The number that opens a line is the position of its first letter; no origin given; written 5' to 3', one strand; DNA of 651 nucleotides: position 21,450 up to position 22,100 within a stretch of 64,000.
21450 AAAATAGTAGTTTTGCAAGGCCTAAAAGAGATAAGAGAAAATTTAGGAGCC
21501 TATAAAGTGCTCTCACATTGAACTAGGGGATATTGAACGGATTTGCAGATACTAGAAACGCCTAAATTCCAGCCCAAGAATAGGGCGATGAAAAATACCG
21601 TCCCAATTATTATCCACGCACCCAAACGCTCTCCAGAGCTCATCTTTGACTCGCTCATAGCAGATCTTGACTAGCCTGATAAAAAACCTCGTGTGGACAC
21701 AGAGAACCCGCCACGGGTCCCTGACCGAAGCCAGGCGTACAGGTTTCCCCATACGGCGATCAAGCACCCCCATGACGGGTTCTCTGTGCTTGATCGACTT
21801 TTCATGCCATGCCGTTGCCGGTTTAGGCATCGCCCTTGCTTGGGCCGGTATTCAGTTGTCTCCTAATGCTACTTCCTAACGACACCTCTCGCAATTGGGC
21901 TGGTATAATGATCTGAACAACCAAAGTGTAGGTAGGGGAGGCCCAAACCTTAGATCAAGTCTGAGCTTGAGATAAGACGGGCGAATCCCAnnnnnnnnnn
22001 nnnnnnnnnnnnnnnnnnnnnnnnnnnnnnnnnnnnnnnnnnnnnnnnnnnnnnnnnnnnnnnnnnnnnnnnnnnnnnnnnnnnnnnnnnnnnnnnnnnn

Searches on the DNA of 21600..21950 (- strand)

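Call 40: search_rna_families(source=window, start=21600, end=21950, threshold=gathering, show_alignments=1)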
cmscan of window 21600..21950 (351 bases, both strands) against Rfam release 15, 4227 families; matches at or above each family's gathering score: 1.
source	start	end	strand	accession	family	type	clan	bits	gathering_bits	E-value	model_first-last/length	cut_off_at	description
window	21720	21829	-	RF03000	LOOT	Gene; sRNA;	-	68.4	46.4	5.4e-13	1-121/121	no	LOOT RNA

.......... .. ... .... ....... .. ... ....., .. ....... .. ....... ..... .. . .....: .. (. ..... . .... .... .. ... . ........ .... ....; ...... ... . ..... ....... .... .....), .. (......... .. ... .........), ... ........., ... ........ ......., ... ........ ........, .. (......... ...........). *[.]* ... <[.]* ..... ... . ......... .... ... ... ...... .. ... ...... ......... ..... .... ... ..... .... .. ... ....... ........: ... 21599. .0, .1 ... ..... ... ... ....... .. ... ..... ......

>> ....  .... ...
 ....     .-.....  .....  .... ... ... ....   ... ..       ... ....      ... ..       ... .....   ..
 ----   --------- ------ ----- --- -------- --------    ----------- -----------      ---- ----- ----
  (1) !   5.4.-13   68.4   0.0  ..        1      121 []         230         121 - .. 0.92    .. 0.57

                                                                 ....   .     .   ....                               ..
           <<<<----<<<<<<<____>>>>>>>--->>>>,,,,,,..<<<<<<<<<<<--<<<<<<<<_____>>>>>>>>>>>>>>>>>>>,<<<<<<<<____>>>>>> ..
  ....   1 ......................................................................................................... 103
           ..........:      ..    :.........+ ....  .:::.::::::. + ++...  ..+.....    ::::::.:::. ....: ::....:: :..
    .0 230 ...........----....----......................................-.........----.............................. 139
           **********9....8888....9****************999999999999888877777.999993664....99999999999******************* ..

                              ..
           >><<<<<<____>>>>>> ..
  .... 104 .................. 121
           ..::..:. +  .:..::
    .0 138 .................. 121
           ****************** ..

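Call 44: build_rna_model(alignment_id=A3, structure=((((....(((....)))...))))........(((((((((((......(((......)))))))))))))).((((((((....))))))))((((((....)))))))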
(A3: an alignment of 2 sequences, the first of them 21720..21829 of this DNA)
Model R1 built from alignment A3 (2 sequences, 110 columns); structure: as given.
model positions 110; base pairs 35; branch points 3; effective number of sequences 0.6; information 0.591 bits per position. Calibrated on 0.2 Mb of random sequence (short: E-values are rough).
structure used (alignment columns):
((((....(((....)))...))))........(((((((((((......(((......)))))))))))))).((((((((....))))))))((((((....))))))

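Call 46: search_with_rna_model(model_id=R1, sources=[window, L001, L002, L003, L004, L005, L006, L007, L008, L009, L010, L011, L012, L013, L014, L015, L016, L017, L018, L019, L020, L021, L022, L023, L024, L025, L026, L027, L028, L029, L030, L031, L032, L033, L034, L035, L036, L037, L038, L039, L040, L041, L042, L043, L044, L045, L046, L047, L048, L049, L050, L051, L052, L053, L054, L055, L056, L057, L058, L059, L060, L061, L062, L063, L064, L065, L066, L067, L068, L069, L070, L071, L072, L073, L074, L075, L076, L077, L078, L079, L080, L081, L082, L083, L084, L085, L086, L087, L088, L089, L090, L091, L092, L093, L094, L095, L096], max_evalue=1, make_alignment=true)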
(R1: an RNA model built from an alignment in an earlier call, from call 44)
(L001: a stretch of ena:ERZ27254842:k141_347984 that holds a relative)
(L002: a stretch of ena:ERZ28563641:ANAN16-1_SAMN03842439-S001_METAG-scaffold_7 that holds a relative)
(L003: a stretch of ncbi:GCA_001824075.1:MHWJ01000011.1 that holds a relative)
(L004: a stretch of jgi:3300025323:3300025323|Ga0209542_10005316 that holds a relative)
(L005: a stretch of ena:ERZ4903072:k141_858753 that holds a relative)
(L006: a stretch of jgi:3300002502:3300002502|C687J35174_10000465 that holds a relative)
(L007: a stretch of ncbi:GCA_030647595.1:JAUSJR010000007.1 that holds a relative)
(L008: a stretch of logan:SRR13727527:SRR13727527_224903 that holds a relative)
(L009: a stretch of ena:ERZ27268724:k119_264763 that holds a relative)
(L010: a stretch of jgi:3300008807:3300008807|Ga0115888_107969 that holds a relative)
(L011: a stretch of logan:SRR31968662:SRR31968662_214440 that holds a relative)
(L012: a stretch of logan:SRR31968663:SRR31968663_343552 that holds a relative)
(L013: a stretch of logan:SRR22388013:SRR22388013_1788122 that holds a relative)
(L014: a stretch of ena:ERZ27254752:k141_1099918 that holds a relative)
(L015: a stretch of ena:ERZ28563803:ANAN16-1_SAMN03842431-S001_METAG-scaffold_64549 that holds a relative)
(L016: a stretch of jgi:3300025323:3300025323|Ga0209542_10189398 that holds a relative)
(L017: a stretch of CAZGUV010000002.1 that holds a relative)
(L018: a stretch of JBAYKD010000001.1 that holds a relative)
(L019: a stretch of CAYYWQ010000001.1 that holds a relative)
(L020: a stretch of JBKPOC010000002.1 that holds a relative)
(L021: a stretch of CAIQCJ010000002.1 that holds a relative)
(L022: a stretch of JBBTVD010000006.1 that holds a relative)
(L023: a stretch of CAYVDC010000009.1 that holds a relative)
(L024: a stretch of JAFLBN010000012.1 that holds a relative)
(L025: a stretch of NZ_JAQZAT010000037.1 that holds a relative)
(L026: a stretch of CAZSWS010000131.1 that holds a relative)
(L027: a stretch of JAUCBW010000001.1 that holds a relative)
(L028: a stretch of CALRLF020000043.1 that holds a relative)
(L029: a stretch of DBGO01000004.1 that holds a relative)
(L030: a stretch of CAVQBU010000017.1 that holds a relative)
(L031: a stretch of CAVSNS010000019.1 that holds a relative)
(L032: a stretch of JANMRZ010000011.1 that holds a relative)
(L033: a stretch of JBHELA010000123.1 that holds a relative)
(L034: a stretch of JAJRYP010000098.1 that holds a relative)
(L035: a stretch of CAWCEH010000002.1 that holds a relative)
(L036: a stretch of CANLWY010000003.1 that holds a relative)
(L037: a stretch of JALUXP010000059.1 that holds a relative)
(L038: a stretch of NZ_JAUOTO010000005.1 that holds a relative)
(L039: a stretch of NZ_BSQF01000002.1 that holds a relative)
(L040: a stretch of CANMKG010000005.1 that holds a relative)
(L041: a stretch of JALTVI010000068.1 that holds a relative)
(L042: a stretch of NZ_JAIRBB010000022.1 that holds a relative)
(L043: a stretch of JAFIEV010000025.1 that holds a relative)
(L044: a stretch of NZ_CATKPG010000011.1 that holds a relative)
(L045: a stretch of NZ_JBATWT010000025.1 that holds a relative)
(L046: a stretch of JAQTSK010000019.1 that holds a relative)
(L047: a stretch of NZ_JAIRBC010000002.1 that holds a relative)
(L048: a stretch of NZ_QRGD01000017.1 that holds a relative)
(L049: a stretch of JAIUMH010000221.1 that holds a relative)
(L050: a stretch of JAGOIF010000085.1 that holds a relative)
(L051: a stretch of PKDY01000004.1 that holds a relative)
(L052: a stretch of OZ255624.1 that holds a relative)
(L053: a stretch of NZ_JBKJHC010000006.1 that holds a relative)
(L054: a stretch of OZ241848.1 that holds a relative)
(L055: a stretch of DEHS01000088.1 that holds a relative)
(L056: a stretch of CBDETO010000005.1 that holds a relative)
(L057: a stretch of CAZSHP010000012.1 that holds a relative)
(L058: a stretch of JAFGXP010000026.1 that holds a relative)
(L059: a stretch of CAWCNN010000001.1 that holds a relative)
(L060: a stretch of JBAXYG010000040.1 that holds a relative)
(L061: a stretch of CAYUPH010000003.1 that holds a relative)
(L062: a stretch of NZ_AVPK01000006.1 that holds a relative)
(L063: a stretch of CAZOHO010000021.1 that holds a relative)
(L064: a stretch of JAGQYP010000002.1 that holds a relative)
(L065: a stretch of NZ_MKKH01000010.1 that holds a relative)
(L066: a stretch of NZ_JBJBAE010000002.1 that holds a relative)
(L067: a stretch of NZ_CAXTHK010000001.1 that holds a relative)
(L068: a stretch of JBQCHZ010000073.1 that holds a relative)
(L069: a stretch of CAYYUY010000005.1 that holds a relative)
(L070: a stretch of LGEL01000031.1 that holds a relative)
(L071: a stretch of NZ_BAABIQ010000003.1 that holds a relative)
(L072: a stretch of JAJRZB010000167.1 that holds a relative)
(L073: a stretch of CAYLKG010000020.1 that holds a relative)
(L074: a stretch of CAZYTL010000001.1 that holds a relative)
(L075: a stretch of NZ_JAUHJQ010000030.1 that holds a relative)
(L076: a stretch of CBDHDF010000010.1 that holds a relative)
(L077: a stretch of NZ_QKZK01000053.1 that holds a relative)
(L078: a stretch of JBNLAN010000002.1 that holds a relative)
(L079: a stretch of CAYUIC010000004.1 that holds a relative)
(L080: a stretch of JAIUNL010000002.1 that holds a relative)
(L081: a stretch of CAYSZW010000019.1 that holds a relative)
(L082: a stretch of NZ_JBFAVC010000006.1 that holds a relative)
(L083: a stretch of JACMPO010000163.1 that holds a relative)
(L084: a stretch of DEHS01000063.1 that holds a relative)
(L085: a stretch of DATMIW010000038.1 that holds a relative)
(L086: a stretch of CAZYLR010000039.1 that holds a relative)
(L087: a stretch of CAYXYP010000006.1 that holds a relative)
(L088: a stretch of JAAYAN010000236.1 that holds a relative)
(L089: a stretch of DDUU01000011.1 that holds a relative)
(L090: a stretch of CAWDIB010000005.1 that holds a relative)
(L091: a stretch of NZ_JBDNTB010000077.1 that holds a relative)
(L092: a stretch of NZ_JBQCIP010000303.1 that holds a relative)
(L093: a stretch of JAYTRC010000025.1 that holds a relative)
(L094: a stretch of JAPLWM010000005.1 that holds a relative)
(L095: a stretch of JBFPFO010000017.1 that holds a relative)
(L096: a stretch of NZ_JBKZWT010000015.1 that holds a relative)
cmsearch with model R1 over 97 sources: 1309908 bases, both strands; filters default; matches with E-value up to 1: 3.
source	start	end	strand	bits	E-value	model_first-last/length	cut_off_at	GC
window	21720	21829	-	140.5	7.4e-28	1-110/110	no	0.57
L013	4142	4263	+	64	4.1e-11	1-110/110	no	0.55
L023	4743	4871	+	37.1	3.1e-05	1-110/110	no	0.5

Alignment A4: 3 matches aligned to the model, 153 columns, each read 5' to 3' on its own strand. Consensus structure (alignment columns), stored with it:
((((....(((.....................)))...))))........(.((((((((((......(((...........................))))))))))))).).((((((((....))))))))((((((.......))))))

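Call 47: search_with_rna_model(model_id=R1, sources=[L097, L098, L099, L100, L101, L102, L103, L104, L105, L106, L107, L108, L109, L110, L111, L112, L113, L114, L115, L116, L117, L118, L119, L120, L121, L122, L123, L124, L125, L126, L127, L128, L129, L130, L131, L132, L133, L134, L135, L136, L137, L138, L139, L140, L141, L142, L143, L144, L145, L146, L147, L148, L149, L150, L151, L152, L153, L154, L155, L156, L157, L158, L159, L160, L161, L162, L163, L164, L165, L166, L167, L168, L169, L170, L171, L172, L173, L174, L175, L176], max_evalue=1)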
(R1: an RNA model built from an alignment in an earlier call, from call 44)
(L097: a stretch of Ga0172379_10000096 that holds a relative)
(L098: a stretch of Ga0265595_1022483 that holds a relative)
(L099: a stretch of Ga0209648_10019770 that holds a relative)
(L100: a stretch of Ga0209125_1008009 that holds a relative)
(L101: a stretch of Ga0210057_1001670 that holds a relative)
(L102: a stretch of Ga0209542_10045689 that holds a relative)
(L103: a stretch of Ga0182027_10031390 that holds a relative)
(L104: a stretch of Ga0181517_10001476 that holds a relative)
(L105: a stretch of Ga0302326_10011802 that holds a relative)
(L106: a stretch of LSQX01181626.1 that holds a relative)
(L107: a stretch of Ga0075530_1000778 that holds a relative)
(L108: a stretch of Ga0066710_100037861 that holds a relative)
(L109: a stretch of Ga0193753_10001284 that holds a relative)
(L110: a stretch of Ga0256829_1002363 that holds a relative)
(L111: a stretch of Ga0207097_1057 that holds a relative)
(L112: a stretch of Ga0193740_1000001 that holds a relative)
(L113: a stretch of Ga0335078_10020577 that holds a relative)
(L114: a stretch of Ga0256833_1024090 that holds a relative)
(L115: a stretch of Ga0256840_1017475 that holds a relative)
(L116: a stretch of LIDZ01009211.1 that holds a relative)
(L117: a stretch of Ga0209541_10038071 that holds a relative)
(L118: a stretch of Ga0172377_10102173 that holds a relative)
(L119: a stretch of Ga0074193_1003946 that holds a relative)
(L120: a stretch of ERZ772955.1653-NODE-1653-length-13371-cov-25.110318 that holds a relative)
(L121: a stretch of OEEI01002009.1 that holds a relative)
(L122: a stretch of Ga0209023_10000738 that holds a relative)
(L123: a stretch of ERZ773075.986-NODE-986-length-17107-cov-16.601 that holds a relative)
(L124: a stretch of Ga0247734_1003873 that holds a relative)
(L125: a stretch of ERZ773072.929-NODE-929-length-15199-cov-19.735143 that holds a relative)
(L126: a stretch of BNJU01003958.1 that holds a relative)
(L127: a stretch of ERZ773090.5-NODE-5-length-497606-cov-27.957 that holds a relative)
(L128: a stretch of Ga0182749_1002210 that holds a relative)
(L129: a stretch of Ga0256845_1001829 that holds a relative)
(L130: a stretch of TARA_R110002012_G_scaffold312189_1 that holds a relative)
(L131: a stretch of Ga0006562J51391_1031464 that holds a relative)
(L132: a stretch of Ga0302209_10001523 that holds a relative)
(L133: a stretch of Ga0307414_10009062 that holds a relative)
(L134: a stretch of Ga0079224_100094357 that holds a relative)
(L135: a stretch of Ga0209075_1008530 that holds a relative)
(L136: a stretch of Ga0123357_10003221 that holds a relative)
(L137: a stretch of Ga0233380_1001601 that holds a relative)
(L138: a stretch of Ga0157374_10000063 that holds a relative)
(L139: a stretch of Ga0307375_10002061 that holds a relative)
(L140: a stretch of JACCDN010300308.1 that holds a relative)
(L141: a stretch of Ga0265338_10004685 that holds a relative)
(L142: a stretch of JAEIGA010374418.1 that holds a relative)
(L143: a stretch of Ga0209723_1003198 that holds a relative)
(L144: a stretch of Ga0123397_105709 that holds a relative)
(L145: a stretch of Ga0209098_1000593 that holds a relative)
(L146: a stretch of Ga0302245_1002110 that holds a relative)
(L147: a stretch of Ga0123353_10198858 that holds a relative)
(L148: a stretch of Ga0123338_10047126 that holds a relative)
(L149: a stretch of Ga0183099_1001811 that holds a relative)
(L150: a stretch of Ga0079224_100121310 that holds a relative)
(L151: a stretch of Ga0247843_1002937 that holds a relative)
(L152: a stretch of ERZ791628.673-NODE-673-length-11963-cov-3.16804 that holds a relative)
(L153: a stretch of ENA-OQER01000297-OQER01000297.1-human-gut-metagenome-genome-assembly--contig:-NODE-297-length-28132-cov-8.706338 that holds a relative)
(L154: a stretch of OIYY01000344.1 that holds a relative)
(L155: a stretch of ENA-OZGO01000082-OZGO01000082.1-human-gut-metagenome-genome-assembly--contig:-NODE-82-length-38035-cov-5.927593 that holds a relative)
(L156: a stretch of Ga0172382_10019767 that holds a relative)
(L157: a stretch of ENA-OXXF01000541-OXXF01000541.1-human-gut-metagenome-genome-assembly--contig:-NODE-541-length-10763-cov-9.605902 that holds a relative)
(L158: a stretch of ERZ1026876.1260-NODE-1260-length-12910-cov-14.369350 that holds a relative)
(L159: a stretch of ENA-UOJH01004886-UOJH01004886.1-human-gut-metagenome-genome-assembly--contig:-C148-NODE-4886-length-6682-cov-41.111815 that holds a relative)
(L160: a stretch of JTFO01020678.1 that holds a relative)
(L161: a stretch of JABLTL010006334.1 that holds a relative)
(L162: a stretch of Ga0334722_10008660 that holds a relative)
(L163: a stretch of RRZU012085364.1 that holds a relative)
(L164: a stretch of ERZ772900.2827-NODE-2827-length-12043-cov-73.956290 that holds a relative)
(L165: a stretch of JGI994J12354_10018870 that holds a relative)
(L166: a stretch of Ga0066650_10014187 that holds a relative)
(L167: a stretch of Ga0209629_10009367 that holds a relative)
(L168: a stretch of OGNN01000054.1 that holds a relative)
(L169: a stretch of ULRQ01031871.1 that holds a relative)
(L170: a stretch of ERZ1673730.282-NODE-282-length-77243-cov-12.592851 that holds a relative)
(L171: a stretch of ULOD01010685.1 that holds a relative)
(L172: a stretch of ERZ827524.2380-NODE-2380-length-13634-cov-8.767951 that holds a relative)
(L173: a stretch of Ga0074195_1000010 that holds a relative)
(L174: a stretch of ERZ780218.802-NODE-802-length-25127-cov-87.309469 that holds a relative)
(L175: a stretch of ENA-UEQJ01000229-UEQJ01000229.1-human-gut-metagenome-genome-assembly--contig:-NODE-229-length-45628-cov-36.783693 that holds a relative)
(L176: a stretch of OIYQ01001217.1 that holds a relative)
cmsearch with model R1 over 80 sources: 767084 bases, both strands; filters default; matches with E-value up to 1: 0.
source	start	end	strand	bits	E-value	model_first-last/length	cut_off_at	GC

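Call 48: search_with_rna_model(model_id=R1, sources=[L013, L018, L019, L023], max_evalue=10, filters=off, make_alignment=true, show_alignments=4)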
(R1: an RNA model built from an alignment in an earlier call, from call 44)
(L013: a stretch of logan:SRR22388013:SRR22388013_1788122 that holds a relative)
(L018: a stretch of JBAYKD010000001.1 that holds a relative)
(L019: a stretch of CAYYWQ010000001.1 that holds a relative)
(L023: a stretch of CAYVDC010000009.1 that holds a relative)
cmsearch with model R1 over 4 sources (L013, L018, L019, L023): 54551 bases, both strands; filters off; matches with E-value up to 10: 14.
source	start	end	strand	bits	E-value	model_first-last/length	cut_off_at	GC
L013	4142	4263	+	63.9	1.7e-12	1-110/110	no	0.55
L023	4744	4871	+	32.8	1.2e-05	1-110/110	no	0.5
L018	2811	2925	+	21.3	0.0037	1-110/110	no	0.42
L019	5593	5717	-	20.6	0.0054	1-110/110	no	0.48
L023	1715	1785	+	12.8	0.28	1-110/110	no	0.38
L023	9781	9863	+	9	1.9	1-110/110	no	0.43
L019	11700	11780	+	9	1.9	1-110/110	no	0.33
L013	5888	5996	-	7.8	3.4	1-110/110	no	0.39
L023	4423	4462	+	7.7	3.6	34-73/110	no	0.52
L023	5192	5286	+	7.5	3.9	1-110/110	no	0.35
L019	628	724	-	7.3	4.4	1-110/110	no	0.39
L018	261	298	+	6.3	7.1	28-73/110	no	0.5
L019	12062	12153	-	5.9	8.8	1-110/110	no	0.46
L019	11572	11668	+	5.8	9.2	1-110/110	no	0.57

Alignment A5: 14 matches aligned to the model, 161 columns, each read 5' to 3' on its own strand. Consensus structure (alignment columns), stored with it:
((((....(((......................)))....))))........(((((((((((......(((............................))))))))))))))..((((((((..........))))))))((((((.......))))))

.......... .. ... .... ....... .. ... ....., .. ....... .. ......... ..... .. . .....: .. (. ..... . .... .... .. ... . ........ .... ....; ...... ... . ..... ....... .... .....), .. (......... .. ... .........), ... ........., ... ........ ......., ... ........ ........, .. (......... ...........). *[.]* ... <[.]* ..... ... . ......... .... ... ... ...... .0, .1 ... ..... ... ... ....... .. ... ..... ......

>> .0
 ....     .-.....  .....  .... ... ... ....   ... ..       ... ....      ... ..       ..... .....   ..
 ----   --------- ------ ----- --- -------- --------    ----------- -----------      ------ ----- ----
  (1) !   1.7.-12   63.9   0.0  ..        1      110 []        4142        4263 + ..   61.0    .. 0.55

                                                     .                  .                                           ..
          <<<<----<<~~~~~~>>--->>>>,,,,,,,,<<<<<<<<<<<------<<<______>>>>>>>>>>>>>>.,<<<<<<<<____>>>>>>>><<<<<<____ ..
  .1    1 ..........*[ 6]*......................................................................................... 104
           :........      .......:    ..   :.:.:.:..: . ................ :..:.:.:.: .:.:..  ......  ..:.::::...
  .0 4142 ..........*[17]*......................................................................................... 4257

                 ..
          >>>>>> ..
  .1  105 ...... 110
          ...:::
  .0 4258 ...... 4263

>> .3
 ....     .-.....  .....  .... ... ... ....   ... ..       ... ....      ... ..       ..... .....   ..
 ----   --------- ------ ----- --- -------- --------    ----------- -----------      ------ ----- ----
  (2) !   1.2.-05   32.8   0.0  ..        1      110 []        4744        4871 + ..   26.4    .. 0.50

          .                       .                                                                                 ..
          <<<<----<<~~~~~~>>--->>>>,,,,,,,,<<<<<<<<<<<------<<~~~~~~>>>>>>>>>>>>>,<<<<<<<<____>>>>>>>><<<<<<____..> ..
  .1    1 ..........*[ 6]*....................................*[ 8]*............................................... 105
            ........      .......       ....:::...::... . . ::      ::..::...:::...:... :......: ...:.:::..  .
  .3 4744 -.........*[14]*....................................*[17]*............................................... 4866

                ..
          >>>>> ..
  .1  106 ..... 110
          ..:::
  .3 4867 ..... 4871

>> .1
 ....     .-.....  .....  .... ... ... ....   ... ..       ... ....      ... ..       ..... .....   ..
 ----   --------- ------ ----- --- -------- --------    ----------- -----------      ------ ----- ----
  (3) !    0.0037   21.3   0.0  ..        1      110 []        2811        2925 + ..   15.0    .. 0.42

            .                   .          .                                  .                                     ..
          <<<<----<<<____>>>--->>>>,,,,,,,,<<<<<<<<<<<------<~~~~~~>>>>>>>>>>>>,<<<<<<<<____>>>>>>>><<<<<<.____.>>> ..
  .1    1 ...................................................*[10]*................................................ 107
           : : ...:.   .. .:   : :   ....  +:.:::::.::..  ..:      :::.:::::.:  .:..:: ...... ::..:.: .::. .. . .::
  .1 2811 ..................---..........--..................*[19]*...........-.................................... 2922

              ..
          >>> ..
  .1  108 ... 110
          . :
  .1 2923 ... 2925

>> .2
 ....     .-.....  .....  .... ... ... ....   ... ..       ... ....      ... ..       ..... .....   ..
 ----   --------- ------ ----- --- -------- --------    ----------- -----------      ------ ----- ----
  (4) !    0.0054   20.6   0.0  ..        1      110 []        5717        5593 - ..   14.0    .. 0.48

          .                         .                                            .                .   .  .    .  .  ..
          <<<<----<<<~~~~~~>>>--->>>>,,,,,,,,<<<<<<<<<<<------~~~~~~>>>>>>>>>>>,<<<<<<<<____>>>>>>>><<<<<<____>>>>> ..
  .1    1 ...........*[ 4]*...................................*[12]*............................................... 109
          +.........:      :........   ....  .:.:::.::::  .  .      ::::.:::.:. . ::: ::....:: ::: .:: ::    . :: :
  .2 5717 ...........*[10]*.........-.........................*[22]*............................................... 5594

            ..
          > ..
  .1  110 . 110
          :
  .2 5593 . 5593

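Call 49: search_with_rna_model(model_id=R1, sources=[L013, L018, L019, L023], max_evalue=0.01, filters=off, make_alignment=true)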
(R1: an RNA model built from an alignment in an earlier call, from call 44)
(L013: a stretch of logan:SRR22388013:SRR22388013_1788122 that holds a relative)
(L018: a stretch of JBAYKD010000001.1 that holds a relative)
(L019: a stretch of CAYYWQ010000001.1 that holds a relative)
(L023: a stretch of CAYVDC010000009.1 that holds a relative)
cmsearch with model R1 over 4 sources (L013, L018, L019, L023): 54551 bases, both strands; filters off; matches with E-value up to 0.01: 4.
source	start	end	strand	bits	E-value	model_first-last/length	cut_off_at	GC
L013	4142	4263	+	63.9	1.7e-12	1-110/110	no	0.55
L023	4744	4871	+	32.8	1.2e-05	1-110/110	no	0.5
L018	2811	2925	+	21.3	0.0037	1-110/110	no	0.42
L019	5593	5717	-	20.6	0.0054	1-110/110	no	0.48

Alignment A6: 4 matches aligned to the model, 153 columns, each read 5' to 3' on its own strand. Consensus structure (alignment columns), stored with it:
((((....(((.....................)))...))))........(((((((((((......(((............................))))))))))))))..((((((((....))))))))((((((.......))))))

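Call 50: build_rna_model(alignment_id=A6)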
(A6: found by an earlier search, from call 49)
Model R2 built from alignment A6 (4 sequences, 153 columns); structure: stored with the alignment.
model positions 125; base pairs 33; branch points 3; effective number of sequences 2.75; information 0.59 bits per position. Calibrated on 0.2 Mb of random sequence (short: E-values are rough).
structure used (alignment columns):
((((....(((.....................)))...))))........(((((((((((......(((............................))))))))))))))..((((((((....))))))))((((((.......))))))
